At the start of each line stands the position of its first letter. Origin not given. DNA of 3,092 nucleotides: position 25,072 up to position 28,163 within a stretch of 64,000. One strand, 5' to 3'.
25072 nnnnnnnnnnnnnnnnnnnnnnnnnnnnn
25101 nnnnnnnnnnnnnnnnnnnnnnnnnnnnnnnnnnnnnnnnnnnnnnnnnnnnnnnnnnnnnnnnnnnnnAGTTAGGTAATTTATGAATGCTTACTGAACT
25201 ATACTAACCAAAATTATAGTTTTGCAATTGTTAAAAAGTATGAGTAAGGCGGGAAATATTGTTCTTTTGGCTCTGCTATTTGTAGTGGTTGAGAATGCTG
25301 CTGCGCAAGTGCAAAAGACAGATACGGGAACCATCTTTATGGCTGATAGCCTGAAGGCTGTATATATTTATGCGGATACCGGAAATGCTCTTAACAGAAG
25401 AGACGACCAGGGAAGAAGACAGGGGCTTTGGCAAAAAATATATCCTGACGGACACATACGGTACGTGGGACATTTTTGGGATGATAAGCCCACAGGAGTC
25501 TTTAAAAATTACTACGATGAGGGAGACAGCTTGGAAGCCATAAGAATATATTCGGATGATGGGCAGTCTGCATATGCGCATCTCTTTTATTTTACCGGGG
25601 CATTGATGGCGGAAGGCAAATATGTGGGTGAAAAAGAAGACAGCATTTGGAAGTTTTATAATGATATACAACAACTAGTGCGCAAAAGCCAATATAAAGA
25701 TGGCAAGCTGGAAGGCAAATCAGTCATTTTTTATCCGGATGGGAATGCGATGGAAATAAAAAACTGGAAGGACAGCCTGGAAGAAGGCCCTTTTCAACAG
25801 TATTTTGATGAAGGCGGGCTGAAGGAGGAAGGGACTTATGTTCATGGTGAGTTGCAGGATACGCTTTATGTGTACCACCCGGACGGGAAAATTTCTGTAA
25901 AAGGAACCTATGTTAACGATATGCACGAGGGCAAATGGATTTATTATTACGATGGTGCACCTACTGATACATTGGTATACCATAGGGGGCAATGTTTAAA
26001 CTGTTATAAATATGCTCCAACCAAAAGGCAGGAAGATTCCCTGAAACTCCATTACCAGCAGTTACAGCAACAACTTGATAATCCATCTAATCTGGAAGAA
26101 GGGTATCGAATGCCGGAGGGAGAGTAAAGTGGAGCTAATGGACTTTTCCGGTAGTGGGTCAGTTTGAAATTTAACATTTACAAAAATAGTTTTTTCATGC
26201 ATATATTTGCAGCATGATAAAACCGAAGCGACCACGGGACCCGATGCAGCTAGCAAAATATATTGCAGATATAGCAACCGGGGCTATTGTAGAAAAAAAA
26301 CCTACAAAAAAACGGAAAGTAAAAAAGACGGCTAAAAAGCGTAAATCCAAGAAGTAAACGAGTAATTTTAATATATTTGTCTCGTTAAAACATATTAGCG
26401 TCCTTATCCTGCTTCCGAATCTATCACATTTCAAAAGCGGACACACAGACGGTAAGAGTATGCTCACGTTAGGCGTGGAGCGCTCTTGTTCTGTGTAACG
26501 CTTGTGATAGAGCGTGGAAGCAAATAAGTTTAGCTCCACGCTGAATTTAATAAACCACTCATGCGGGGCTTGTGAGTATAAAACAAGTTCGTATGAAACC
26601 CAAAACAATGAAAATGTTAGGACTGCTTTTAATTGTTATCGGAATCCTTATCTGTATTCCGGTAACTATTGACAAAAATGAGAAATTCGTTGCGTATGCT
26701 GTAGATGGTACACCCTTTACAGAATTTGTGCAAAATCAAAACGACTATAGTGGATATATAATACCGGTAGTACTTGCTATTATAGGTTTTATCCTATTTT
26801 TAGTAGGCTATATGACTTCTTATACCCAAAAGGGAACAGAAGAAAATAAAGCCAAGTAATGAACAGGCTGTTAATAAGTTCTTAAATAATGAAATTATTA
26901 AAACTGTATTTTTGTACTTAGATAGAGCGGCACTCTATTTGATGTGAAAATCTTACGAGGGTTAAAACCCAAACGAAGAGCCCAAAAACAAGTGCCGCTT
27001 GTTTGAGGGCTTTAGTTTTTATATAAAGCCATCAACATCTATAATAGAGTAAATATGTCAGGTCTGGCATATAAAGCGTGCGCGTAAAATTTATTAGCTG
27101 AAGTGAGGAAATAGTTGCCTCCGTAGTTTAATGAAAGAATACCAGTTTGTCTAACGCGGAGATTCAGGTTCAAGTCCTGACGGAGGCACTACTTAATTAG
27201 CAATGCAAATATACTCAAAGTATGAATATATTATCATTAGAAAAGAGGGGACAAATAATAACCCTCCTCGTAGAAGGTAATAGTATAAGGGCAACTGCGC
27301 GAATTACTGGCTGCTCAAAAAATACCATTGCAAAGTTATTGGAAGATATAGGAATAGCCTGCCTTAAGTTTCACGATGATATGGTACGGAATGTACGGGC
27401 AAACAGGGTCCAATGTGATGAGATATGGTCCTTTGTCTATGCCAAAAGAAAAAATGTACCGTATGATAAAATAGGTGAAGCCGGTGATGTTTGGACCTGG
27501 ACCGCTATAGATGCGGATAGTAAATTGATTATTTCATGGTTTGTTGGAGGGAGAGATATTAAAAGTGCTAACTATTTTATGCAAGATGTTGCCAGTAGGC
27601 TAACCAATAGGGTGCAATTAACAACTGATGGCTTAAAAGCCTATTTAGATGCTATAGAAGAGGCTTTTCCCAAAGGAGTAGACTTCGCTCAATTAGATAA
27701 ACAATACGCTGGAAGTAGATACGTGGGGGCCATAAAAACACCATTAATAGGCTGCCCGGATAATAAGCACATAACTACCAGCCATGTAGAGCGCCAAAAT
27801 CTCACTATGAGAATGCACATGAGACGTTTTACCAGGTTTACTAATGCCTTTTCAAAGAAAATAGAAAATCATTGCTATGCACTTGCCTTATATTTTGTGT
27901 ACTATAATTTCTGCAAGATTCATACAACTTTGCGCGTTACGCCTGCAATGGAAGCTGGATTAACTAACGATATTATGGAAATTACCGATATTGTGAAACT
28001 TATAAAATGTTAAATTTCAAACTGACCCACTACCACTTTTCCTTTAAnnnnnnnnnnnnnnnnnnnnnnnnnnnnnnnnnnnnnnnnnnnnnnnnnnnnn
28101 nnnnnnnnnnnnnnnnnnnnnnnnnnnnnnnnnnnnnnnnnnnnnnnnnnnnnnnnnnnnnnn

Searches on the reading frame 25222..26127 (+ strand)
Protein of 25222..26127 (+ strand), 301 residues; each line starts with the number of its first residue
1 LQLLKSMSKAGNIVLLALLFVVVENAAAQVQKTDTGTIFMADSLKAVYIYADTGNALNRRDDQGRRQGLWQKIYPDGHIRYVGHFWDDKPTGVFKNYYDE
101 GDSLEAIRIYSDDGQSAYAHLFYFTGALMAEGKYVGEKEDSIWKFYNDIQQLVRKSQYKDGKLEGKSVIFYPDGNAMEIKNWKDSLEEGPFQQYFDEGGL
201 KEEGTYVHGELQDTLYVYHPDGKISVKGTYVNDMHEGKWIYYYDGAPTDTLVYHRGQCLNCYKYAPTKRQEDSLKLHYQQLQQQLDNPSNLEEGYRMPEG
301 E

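Call 54: search_protein_families(library=pfam, proteins=[window:25222-26127:+], max_evalue=0.00001)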
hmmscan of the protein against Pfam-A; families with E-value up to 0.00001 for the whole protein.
window:25222-26127:+ (301 aa): 1 family
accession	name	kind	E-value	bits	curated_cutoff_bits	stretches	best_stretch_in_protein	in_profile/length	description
PF07661.19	MORN_2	-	6.6e-10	38.5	29.6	0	188-207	2-21/22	MORN repeat variant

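Call 95: find_encoding_contigs(protein=window:25240-26127:+, flank=10000, max_places=6)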
Protein window:25240-26127:+ (295 aa): 1 contig read that carries it; 1 place shown.
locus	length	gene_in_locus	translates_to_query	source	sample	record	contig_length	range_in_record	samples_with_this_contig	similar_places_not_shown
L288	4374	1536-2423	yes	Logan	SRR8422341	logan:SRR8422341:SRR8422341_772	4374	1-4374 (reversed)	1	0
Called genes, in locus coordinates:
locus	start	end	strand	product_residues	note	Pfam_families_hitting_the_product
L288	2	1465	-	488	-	?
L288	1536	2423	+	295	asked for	PF07661:MORN_2 (faint)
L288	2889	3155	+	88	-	-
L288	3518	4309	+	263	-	PF13936:HTH_38 (weak), PF03400:DDE_Tnp_IS1 (faint), PF13610:DDE_Tnp_IS240 (weak)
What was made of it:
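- Tried and rejected: Only the end at 23150 still suggests an unseen copy, and this assembly also breaks for other reasons, for example inside pyrG at 23705 (call 95).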

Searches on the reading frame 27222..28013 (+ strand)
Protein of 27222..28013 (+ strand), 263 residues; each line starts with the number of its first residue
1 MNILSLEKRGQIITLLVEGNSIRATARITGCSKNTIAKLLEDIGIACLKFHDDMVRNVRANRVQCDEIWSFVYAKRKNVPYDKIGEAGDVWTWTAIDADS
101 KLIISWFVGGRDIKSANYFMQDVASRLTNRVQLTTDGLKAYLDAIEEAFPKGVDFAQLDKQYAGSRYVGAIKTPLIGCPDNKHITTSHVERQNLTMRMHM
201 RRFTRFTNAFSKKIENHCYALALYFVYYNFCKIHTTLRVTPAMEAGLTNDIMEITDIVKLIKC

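Call 54: search_protein_families(library=pfam, proteins=[window:27222-28013:+], max_evalue=0.00001)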
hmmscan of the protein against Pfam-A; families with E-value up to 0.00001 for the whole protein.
window:27222-28013:+ (263 aa): 3 families
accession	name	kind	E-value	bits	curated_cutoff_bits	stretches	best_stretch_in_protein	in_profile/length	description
PF03400.19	DDE_Tnp_IS1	-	3.4e-07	31.1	24.1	0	184-224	84-124/131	IS1 transposase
PF13936.12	HTH_38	-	2.7e-06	27.4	27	1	4-40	5-41/44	Helix-turn-helix domain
PF13610.12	DDE_Tnp_IS240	-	7e-06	26.7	27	0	90-154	18-83/139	DDE domain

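Call 85: search_protein_families(library=pfam, proteins=[window:27222-28013:+], max_evalue=0.01)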
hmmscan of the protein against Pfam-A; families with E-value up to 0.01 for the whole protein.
window:27222-28013:+ (263 aa): 9 families
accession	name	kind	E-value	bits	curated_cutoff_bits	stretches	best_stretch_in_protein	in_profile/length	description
PF03400.19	DDE_Tnp_IS1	-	3.4e-07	31.1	24.1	1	184-224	84-124/131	IS1 transposase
PF13936.12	HTH_38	-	2.7e-06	27.4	27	1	4-40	5-41/44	Helix-turn-helix domain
PF13610.12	DDE_Tnp_IS240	-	7e-06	26.7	27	1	90-154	18-83/139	DDE domain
PF13384.12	HTH_23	-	2.8e-05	24.2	24.6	1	5-41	3-39/50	Homeodomain-like domain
PF02796.21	HTH_7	-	5.3e-05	23.7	23.8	1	9-40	11-42/45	Helix-turn-helix domain of resolvase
PF13542.12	HTH_Tnp_ISL3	-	0.0004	20.2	27.4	1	11-41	19-48/51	Helix-turn-helix domain of transposase family ISL3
PF13551.12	HTH_29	-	0.0023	18.4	28.1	1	9-48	1-44/64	Winged helix-turn helix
PF13518.12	HTH_28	-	0.0038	17.7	25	1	8-40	1-33/52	Helix-turn-helix domain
PF07453.19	NUMOD1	-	0.0045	17.6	22.8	1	20-40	17-37/37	NUMOD1 domain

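Call 86: search_protein_families(library=ncbifam, proteins=[window:27222-28013:+], max_evalue=0.00001)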
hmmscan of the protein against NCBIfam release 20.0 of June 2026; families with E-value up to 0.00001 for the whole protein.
window:27222-28013:+ (263 aa): 2 families
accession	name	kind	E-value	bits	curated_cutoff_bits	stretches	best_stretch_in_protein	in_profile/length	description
NF033558.1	transpos_IS1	equivalog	4.3e-19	69.2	100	1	6-147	42-169/199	IS1 family transposase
NF033587.1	transpos_IS6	equivalog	5.7e-07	29.4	125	1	90-152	84-147/202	IS6 family transposase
